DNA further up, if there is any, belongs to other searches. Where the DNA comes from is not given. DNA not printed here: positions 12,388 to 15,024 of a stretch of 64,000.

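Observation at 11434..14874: Tight operon of degenerate replication/recombination homologues: RecA/RadB-like protein without Walker A lysine, an 87-aa helical protein, and a family-B DNA polymerase with substituted motif B/C and Exo I residues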

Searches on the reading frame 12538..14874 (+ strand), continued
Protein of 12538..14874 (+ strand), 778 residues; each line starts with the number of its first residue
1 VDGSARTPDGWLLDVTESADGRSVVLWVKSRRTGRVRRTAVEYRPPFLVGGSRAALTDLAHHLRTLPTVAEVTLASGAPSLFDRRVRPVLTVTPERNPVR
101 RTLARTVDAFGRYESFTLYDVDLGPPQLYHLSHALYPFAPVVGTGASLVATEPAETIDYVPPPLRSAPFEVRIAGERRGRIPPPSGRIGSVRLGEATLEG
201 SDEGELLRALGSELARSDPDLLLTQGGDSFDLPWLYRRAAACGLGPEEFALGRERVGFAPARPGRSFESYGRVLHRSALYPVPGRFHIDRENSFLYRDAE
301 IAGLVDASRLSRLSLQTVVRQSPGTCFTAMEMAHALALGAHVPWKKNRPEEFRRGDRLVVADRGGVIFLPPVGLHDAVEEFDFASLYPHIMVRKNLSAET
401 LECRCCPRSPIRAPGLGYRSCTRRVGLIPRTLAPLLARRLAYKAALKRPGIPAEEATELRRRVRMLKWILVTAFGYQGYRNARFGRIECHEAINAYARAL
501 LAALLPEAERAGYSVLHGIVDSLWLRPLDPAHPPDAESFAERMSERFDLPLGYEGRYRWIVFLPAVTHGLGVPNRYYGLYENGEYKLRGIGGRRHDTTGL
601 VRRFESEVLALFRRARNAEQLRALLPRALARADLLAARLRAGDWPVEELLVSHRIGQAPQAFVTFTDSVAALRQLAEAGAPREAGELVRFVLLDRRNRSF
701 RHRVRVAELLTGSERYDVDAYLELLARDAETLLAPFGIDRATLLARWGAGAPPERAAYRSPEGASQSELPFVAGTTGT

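Call 20: find_homologous_proteins(query=window:12538-14874:+, max_evalue=0.001)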
Query window:12538-14874:+ (778 aa): 2434 proteins with E <= 0.001 among 8000 candidates; the best 120 are listed.
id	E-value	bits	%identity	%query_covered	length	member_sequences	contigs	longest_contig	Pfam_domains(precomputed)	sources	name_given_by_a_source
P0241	0.0e+0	1745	100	100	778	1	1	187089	PF00136.27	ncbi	-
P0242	0.0e+0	1580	91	100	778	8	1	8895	PF00136.27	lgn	-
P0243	0.0e+0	1515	87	100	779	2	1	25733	PF00136.27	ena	-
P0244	0.0e+0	1496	86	99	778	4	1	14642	PF00136.27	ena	-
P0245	0.0e+0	1439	83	99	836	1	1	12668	PF00136.27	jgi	jgi:DNA polymerase elongation subunit (family B)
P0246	0.0e+0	1437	83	100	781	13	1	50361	PF00136.27,PF03104.26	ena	-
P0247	0.0e+0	1433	83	100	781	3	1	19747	PF00136.27,PF03104.26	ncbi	-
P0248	0.0e+0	1433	83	99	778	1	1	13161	PF00136.27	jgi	jgi:DNA polymerase elongation subunit (family B)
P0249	0.0e+0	1432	83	99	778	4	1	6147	PF00136.27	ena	-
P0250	0.0e+0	1429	83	99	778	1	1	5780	PF00136.27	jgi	jgi:DNA polymerase elongation subunit (family B)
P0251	0.0e+0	1425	83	98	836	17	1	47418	PF00136.27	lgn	-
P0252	0.0e+0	1419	83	99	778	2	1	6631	PF00136.27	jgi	jgi:DNA polymerase elongation subunit (family B)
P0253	0.0e+0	1410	83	98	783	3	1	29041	PF00136.27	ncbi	-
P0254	0.0e+0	1405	83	99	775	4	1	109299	PF00136.27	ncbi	-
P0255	0.0e+0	1404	82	98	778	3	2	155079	PF00136.27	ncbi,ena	-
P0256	0.0e+0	1398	82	99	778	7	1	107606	PF00136.27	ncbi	-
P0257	0.0e+0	1394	82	98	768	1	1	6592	PF00136.27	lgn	-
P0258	0.0e+0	1384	81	99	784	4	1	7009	PF00136.27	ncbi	-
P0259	0.0e+0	1378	81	98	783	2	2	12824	PF00136.27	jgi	jgi:DNA polymerase elongation subunit (family B)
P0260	0.0e+0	1373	80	100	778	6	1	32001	PF00136.27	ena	-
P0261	0.0e+0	1372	80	98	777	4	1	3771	PF00136.27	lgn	-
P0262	0.0e+0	1372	80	99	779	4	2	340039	PF00136.27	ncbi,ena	ncbi:MAG: DNA polymerase domain-containing protein [Thermoplasmata archaeon]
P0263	0.0e+0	1371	81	98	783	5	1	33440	PF00136.27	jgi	-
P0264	0.0e+0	1371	81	98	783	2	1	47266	PF00136.27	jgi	-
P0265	0.0e+0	1368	81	98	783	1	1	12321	PF00136.27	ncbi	-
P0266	0.0e+0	1368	80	98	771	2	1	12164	PF00136.27,PF03104.26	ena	-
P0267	0.0e+0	1368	84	94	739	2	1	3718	PF00136.27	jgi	jgi:DNA polymerase elongation subunit (family B)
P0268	0.0e+0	1368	80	98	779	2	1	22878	PF00136.27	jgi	jgi:DNA polymerase elongation subunit (family B)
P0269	0.0e+0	1365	84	94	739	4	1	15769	PF00136.27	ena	-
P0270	0.0e+0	1364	80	98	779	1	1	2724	PF00136.27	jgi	-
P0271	0.0e+0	1364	80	98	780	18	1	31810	PF00136.27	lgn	-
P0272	0.0e+0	1364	80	98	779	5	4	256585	PF00136.27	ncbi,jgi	ncbi:MAG: DNA polymerase domain-containing protein [Thermoplasmata archaeon]|jgi:DNA polymerase elon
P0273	0.0e+0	1361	79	98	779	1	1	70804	PF00136.27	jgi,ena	-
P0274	0.0e+0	1360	79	100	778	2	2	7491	PF00136.27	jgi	jgi:DNA polymerase-2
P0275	0.0e+0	1360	79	99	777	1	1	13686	PF00136.27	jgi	jgi:DNA polymerase elongation subunit (family B)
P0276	0.0e+0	1360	80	98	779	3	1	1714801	PF00136.27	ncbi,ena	-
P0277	0.0e+0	1360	80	98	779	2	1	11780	PF00136.27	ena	-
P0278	0.0e+0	1359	80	98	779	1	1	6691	PF00136.27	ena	-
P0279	0.0e+0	1359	83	94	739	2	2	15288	PF00136.27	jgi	jgi:DNA polymerase elongation subunit (family B)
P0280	0.0e+0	1358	79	98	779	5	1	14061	PF00136.27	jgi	-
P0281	0.0e+0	1358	80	98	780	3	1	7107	PF00136.27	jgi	-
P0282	0.0e+0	1357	79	98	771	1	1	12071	PF00136.27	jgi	jgi:DNA polymerase elongation subunit (family B)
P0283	0.0e+0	1357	79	100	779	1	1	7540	PF00136.27,PF03104.26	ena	-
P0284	0.0e+0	1357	80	98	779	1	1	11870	PF00136.27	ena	-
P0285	0.0e+0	1355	79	99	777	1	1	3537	PF00136.27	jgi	jgi:DNA polymerase elongation subunit (family B)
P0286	0.0e+0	1354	80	98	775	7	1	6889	PF00136.27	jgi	-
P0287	0.0e+0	1353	83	94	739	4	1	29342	PF00136.27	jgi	-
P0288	0.0e+0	1352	79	98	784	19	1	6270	PF00136.27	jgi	-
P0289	0.0e+0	1351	80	98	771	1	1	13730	PF00136.27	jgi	jgi:DNA polymerase elongation subunit (family B)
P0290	0.0e+0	1351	80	98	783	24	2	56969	PF00136.27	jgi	jgi:DNA polymerase elongation subunit (family B)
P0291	0.0e+0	1350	80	98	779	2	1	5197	PF00136.27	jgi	-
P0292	0.0e+0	1349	78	99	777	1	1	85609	PF00136.27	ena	-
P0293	0.0e+0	1348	78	100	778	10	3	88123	PF00136.27,PF03104.26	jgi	jgi:DNA polymerase-2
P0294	0.0e+0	1348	83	94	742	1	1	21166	PF00136.27,PF03104.26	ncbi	-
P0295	0.0e+0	1348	83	94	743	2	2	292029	PF00136.27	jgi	jgi:DNA polymerase elongation subunit (family B)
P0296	0.0e+0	1348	80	98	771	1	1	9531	PF00136.27,PF03104.26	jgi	-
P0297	0.0e+0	1345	79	98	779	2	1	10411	PF00136.27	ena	-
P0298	0.0e+0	1343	78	99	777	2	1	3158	PF00136.27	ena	-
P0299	0.0e+0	1343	78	99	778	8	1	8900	PF00136.27,PF03104.26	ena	-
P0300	0.0e+0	1342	79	98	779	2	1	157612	PF00136.27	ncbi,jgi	jgi:DNA polymerase elongation subunit (family B)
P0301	0.0e+0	1341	78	100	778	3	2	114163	PF00136.27,PF03104.26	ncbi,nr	ncbi:MAG: hypothetical protein L3J68_01195 [Thermoplasmata archaeon]|nr:hypothetical protein [Thermo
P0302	0.0e+0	1339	77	100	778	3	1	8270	PF00136.27,PF03104.26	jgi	jgi:DNA polymerase elongation subunit (family B)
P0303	0.0e+0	1339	78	100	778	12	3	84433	PF00136.27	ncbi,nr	ncbi:MAG: DNA polymerase domain-containing protein [Thermoplasmata archaeon]|nr:DNA polymerase domai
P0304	0.0e+0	1337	78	99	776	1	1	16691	PF00136.27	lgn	-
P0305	0.0e+0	1335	78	100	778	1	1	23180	PF00136.27,PF03104.26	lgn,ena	-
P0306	0.0e+0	1335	79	99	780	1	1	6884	PF00136.27,PF03104.26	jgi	jgi:DNA polymerase elongation subunit (family B)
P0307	0.0e+0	1333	77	100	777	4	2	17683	PF00136.27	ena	-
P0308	0.0e+0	1330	78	99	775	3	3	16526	PF00136.27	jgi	-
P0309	0.0e+0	1330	77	100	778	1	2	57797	PF00136.27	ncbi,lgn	ncbi:MAG: DNA polymerase domain-containing protein [Thermoplasmata archaeon]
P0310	0.0e+0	1330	77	100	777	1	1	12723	PF00136.27,PF03104.26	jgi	jgi:DNA polymerase elongation subunit (family B)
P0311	0.0e+0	1328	78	99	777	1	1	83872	PF00136.27,PF03104.26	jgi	jgi:DNA polymerase elongation subunit (family B)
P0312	0.0e+0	1327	77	99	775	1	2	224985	PF00136.27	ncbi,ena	-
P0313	0.0e+0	1325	78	99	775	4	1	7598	PF00136.27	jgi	jgi:DNA polymerase elongation subunit (family B)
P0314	0.0e+0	1325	77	100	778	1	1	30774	PF00136.27,PF03104.26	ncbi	ncbi:MAG: DNA polymerase domain-containing protein [Thermoplasmata archaeon]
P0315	0.0e+0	1325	78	98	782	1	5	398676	PF00136.27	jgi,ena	jgi:DNA polymerase elongation subunit (family B)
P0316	0.0e+0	1322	78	99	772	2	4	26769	PF00136.27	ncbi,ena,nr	ncbi:MAG TPA: DNA polymerase domain-containing protein [Thermoplasmata archaeon]|nr:DNA polymerase d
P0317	0.0e+0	1321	78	99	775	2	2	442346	PF00136.27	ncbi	ncbi:MAG: DNA polymerase domain-containing protein [Thermoplasmata archaeon]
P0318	0.0e+0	1321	77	99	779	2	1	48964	PF00136.27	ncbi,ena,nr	ncbi:MAG TPA: DNA polymerase domain-containing protein [Thermoplasmata archaeon]|nr:DNA polymerase d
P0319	0.0e+0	1320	77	99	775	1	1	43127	PF00136.27,PF03104.26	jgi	jgi:DNA polymerase elongation subunit (family B)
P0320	0.0e+0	1319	77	99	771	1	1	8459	PF00136.27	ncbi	-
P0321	0.0e+0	1317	77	99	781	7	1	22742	PF00136.27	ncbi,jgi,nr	ncbi:MAG TPA: DNA polymerase domain-containing protein [Thermoplasmata archaeon]|nr:DNA polymerase d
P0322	0.0e+0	1315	77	99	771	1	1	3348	PF00136.27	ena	-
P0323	0.0e+0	1314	77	98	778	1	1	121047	PF00136.27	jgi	jgi:DNA polymerase elongation subunit (family B)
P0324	0.0e+0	1314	78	99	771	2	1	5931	PF00136.27,PF03104.26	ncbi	-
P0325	0.0e+0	1311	77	99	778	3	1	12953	PF00136.27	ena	-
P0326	0.0e+0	1310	77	99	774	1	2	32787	PF00136.27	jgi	jgi:DNA polymerase elongation subunit (family B)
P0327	0.0e+0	1309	77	98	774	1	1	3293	PF00136.27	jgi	jgi:DNA polymerase elongation subunit (family B)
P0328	0.0e+0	1308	76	100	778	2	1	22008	PF00136.27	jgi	jgi:DNA polymerase elongation subunit (family B)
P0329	0.0e+0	1307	77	99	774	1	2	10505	PF00136.27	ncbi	-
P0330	0.0e+0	1305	76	99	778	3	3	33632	PF00136.27,PF03104.26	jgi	jgi:DNA polymerase elongation subunit (family B)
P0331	0.0e+0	1301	77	99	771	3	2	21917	PF00136.27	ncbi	-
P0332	0.0e+0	1300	77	99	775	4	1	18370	PF00136.27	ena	-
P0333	0.0e+0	1300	76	99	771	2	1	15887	PF00136.27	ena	-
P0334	0.0e+0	1300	77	99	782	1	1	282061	PF00136.27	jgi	jgi:DNA polymerase elongation subunit (family B)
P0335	0.0e+0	1299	76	99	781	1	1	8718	PF00136.27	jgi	jgi:DNA polymerase elongation subunit (family B)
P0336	0.0e+0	1297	76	100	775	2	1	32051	PF00136.27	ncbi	ncbi:MAG: DNA polymerase domain-containing protein [Thermoplasmata archaeon]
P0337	0.0e+0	1297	76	99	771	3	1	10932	PF00136.27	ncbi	-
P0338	0.0e+0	1297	84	88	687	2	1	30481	PF00136.27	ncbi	-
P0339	0.0e+0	1296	76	99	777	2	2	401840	PF00136.27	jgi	jgi:DNA polymerase elongation subunit (family B)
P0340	0.0e+0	1295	75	100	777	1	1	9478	PF00136.27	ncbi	-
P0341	0.0e+0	1295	76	99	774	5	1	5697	PF00136.27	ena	-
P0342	0.0e+0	1294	76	98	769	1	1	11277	PF00136.27,PF03104.26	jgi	jgi:DNA polymerase elongation subunit (family B)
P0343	0.0e+0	1293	76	100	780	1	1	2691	PF00136.27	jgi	jgi:DNA polymerase elongation subunit (family B)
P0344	0.0e+0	1293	77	99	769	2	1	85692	PF00136.27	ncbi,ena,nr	ncbi:MAG TPA: DNA polymerase domain-containing protein [Thermoplasmata archaeon]|nr:DNA polymerase d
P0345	0.0e+0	1293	76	99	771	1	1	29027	PF00136.27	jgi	jgi:DNA polymerase elongation subunit (family B)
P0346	0.0e+0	1293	77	99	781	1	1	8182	PF00136.27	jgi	-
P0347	0.0e+0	1292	76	99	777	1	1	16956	PF00136.27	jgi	jgi:DNA polymerase elongation subunit (family B)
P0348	0.0e+0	1292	76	99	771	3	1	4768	PF00136.27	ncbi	-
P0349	0.0e+0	1292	76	98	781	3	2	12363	PF00136.27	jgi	-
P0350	0.0e+0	1292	76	98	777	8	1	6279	PF00136.27,PF03104.26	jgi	-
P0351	0.0e+0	1290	76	99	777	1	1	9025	PF00136.27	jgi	-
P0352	0.0e+0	1290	77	99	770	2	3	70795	PF00136.27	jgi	jgi:DNA polymerase elongation subunit (family B)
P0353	0.0e+0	1289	75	100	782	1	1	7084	PF00136.27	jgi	jgi:DNA polymerase elongation subunit (family B)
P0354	0.0e+0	1289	75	99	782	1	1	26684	PF00136.27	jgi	jgi:DNA polymerase elongation subunit (family B)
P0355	0.0e+0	1289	75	99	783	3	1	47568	PF00136.27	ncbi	-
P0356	0.0e+0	1287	76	99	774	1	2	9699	PF00136.27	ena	-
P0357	0.0e+0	1287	75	99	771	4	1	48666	PF00136.27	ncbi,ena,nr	ncbi:MAG TPA: DNA polymerase domain-containing protein [Thermoplasmata archaeon]|nr:DNA polymerase d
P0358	0.0e+0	1286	76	98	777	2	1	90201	PF00136.27,PF03104.26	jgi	jgi:DNA polymerase elongation subunit (family B)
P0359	0.0e+0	1285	75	99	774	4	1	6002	PF00136.27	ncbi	-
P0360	0.0e+0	1284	75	99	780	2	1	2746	PF00136.27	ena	-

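Call 21: get_annotated_region(hit=H1, flank=5000)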
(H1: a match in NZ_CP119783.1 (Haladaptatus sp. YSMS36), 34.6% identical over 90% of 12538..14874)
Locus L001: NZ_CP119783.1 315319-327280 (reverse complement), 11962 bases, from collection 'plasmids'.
description: Haladaptatus sp. YSMS36 plasmid unnamed1, complete sequence
organism: Haladaptatus sp. YSMS36 (NCBI taxid 3033384)
taxonomy: Archaea; Euryarchaeota; Halobacteria; Halobacteriales; Haladaptataceae; Haladaptatus; Haladaptatus sp. YSMS36
host: -; source: cell culture,sediment; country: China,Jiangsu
typing (MOB-suite, as given by PLSDB): non-mobilizable
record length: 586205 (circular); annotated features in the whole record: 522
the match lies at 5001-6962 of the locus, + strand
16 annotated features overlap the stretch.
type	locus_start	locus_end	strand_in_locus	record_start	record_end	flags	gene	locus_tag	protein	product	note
CDS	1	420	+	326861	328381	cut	-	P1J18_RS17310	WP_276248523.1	aldehyde dehydrogenase family protein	-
CDS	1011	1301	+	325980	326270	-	-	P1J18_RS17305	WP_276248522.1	PadR family transcriptional regulator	-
CDS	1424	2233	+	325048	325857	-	-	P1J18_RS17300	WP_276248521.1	CPBP family intramembrane glutamic endopeptidase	GO:0071586 - CAAX-box protein processing [Evidence IEA]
CDS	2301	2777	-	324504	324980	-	-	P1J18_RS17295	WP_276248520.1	hypothetical protein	-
CDS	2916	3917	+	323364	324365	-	-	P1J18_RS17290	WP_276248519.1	Cdc6/Cdc18 family protein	-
CDS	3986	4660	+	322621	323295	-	-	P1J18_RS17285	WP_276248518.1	hypothetical protein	-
CDS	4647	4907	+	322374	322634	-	-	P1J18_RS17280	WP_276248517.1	hypothetical protein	-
CDS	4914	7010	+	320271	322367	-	-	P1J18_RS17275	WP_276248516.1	type B DNA-directed DNA polymerase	-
CDS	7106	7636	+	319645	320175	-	-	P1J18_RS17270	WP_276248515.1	sugar-specific transcriptional regulator TrmB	-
CDS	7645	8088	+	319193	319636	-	-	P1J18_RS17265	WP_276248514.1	hypothetical protein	-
CDS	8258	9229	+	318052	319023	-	-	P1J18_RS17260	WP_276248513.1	TFIIB-type zinc ribbon-containing protein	-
CDS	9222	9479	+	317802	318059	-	-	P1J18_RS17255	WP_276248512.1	transcriptional regulator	-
CDS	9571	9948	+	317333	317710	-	-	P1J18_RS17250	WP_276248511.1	helix-turn-helix domain-containing protein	-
CDS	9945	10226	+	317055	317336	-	-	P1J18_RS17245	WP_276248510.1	hypothetical protein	-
CDS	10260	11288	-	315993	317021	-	-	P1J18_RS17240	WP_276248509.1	2-hydroxyacid dehydrogenase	-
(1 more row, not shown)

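Call 22: get_annotated_region(hit=H12, flank=5000)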
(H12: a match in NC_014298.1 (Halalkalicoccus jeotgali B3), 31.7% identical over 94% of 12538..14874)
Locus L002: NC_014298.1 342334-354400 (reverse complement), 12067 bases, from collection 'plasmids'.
description: Halalkalicoccus jeotgali B3 plasmid 1, complete sequence
organism: Halalkalicoccus jeotgali B3 (NCBI taxid 795797)
taxonomy: Archaea; Euryarchaeota; Halobacteria; Halobacteriales; Halococcaceae; Halalkalicoccus; Halalkalicoccus jeotgali; Halalkalicoccus jeotgali B3
host: -; source: -; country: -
typing (MOB-suite, as given by PLSDB): non-mobilizable
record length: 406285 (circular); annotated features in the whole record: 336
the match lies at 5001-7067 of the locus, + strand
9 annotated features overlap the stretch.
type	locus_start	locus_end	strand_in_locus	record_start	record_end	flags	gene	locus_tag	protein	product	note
CDS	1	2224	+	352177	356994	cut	-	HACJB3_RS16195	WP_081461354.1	glycoside hydrolase family 2 TIM barrel-domain containing protein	GO:0005975 - carbohydrate metabolic process [Evidence IEA]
CDS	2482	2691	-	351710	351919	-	-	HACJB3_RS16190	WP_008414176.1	hypothetical protein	-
CDS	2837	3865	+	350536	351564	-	-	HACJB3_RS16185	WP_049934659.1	Cdc6/Cdc18 family protein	-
CDS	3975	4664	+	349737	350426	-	-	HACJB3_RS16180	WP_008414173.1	hypothetical protein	-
CDS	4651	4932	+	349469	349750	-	-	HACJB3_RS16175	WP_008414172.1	hypothetical protein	-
CDS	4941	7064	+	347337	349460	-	-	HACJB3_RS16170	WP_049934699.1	type B DNA-directed DNA polymerase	-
CDS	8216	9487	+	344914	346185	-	-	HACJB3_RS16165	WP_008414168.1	hypothetical protein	-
CDS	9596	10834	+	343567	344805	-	-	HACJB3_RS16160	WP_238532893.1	PQQ-binding-like beta-propeller repeat protein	-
CDS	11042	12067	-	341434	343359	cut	-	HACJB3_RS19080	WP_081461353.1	CocE/NonD family hydrolase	GO:0008152 - metabolic process [Evidence IEA]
